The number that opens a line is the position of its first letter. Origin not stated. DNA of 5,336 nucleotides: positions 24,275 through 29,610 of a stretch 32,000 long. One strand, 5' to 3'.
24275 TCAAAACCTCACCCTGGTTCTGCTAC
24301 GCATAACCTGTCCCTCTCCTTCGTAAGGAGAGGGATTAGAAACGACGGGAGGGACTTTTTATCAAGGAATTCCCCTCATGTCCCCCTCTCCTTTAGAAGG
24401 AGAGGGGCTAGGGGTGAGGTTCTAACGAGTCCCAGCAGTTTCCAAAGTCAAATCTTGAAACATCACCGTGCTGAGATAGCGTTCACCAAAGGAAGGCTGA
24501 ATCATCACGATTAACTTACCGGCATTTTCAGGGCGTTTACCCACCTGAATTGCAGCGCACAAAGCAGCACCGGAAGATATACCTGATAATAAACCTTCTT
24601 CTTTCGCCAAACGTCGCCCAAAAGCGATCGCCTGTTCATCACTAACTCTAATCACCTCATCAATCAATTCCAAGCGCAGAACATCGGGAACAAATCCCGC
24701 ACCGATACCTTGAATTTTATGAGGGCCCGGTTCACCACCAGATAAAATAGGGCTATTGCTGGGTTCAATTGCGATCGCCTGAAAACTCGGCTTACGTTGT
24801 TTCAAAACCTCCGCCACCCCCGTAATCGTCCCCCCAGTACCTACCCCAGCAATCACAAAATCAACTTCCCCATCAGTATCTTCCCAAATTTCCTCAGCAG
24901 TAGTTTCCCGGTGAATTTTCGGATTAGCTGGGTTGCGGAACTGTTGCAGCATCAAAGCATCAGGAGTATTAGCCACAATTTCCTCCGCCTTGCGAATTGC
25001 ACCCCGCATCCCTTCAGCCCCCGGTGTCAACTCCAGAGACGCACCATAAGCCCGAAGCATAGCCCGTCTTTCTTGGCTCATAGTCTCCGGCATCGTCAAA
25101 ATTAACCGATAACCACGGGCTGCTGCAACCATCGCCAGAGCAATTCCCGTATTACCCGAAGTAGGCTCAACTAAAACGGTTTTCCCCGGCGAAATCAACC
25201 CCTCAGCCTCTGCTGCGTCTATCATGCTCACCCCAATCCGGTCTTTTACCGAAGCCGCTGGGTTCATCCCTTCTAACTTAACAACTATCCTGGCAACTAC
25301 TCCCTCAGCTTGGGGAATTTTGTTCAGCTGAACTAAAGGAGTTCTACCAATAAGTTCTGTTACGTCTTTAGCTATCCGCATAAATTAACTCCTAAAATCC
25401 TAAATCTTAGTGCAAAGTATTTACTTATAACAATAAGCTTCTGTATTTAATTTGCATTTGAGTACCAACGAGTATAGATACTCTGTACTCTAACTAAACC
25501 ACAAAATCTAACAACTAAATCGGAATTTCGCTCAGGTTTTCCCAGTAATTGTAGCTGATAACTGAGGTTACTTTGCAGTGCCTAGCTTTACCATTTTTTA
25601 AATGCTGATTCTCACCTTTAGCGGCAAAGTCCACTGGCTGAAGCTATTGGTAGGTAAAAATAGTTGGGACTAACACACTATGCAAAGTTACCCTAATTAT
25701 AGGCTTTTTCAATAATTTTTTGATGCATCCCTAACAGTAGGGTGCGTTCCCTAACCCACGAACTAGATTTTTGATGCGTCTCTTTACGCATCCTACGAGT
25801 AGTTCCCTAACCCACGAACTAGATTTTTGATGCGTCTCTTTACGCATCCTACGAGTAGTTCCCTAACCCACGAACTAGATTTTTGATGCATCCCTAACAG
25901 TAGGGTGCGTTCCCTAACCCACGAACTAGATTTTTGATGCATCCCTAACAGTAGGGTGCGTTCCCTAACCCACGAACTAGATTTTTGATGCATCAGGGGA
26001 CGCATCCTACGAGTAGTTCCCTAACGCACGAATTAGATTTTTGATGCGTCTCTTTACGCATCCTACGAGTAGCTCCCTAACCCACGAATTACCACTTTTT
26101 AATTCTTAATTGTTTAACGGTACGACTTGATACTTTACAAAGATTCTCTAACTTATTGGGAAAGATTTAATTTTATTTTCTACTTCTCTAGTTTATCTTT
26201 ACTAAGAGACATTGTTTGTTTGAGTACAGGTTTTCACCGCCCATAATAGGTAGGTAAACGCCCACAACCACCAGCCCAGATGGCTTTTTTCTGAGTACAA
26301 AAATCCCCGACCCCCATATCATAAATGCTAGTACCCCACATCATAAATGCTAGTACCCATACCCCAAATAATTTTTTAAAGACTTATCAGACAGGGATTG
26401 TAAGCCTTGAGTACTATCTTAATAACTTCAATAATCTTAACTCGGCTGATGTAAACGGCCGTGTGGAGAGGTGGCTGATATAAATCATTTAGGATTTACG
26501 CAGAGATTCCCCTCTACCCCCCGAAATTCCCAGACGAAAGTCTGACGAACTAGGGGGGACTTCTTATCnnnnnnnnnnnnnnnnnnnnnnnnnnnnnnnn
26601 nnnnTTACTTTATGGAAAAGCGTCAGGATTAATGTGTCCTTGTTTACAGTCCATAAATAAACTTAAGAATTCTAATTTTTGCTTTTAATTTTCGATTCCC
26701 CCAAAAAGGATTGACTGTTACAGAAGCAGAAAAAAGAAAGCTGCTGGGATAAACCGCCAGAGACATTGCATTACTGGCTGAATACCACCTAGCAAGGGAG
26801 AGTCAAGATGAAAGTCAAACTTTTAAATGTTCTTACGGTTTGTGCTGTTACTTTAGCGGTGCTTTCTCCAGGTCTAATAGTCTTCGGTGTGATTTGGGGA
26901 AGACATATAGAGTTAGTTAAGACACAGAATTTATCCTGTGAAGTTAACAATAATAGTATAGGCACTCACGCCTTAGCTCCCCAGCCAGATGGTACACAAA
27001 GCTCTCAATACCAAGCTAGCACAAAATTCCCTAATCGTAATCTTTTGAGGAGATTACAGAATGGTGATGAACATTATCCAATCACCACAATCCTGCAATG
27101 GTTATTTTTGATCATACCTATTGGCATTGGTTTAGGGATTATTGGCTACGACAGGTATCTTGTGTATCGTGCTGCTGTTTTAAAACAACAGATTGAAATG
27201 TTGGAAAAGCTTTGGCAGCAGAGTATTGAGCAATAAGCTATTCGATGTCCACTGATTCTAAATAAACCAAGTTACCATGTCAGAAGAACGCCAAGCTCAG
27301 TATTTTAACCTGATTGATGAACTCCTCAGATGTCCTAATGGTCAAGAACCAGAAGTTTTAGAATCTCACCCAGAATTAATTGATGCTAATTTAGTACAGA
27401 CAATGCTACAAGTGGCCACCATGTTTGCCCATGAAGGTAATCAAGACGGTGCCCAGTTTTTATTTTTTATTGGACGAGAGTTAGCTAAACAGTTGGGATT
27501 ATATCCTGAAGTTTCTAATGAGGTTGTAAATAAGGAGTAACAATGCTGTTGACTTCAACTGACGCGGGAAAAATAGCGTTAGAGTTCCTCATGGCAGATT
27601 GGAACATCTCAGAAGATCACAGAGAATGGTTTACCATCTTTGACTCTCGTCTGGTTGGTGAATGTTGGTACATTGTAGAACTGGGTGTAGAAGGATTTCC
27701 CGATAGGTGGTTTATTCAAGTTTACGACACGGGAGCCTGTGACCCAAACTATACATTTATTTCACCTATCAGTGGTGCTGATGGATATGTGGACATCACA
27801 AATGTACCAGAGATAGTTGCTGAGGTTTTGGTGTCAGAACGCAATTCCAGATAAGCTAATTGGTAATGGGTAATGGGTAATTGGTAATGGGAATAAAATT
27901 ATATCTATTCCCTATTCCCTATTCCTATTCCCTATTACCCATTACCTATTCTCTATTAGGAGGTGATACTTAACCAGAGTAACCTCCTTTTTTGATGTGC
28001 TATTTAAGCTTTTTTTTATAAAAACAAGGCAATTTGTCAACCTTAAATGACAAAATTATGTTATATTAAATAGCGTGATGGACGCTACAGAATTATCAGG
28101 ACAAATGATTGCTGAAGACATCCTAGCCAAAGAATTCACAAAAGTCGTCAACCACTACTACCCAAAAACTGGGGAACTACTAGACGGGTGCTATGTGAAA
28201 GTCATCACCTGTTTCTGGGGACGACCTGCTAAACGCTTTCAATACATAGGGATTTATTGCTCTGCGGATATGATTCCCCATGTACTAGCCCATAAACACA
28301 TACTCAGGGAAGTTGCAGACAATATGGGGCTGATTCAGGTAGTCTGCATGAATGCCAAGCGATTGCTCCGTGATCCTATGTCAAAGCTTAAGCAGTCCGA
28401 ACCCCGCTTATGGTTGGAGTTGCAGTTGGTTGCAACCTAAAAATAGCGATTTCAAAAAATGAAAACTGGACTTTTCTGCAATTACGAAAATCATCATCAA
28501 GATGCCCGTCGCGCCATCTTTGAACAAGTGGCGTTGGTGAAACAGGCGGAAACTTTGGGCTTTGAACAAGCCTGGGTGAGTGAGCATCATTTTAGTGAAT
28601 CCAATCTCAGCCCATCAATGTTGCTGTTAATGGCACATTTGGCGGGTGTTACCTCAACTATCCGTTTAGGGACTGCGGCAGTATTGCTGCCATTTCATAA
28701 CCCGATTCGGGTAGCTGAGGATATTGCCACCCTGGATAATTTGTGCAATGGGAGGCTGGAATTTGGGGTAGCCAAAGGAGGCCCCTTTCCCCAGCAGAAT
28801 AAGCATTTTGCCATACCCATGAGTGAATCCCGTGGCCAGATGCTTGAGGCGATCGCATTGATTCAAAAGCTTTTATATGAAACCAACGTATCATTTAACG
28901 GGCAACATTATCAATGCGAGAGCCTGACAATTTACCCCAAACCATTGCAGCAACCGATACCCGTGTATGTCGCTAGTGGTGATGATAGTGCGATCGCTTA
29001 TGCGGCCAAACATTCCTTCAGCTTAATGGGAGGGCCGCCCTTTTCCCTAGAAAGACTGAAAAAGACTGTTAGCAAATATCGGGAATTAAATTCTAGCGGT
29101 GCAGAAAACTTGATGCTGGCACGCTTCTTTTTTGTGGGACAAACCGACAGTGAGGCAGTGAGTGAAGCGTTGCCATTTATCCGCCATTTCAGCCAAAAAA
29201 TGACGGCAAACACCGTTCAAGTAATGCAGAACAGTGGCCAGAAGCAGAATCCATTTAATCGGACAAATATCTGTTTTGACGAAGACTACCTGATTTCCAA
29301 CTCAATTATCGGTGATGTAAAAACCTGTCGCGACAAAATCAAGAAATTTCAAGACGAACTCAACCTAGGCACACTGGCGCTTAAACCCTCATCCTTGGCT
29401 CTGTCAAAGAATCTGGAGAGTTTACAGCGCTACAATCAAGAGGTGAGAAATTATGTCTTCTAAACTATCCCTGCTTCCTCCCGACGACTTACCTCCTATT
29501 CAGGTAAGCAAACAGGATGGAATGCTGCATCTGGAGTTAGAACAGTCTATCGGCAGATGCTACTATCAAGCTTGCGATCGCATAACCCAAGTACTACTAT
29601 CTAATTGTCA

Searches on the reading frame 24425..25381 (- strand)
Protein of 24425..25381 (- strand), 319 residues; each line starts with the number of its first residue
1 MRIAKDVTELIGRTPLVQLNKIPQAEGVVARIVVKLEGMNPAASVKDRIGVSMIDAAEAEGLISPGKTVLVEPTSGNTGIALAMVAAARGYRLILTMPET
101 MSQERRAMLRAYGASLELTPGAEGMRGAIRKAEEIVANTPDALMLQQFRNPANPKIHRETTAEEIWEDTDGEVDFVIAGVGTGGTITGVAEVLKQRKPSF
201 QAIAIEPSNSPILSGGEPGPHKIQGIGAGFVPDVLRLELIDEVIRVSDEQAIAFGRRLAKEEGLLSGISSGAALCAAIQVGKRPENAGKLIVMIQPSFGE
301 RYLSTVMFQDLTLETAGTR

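Call 91: search_protein_families(library=pfam, proteins=[window:24425-25381:-], max_evalue=0.001)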
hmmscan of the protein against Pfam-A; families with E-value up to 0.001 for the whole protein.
window:24425-25381:- (319 aa): 1 family
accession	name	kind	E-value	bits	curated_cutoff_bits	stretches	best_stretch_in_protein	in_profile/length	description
PF00291.31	PALP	-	4.9e-72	243.2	35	1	7-294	1-292/295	Pyridoxal-phosphate dependent enzyme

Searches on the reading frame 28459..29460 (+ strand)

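Call 91: search_protein_families(library=pfam, proteins=[window:28459-29460:+], max_evalue=0.001)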
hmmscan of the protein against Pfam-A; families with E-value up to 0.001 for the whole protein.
window:28459-29460:+ (334 aa): 1 family
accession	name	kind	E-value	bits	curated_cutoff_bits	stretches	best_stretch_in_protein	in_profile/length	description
PF00296.26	Bac_luciferase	-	6.4e-61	206.9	27.9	1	1-299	1-309/314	Luciferase-like monooxygenase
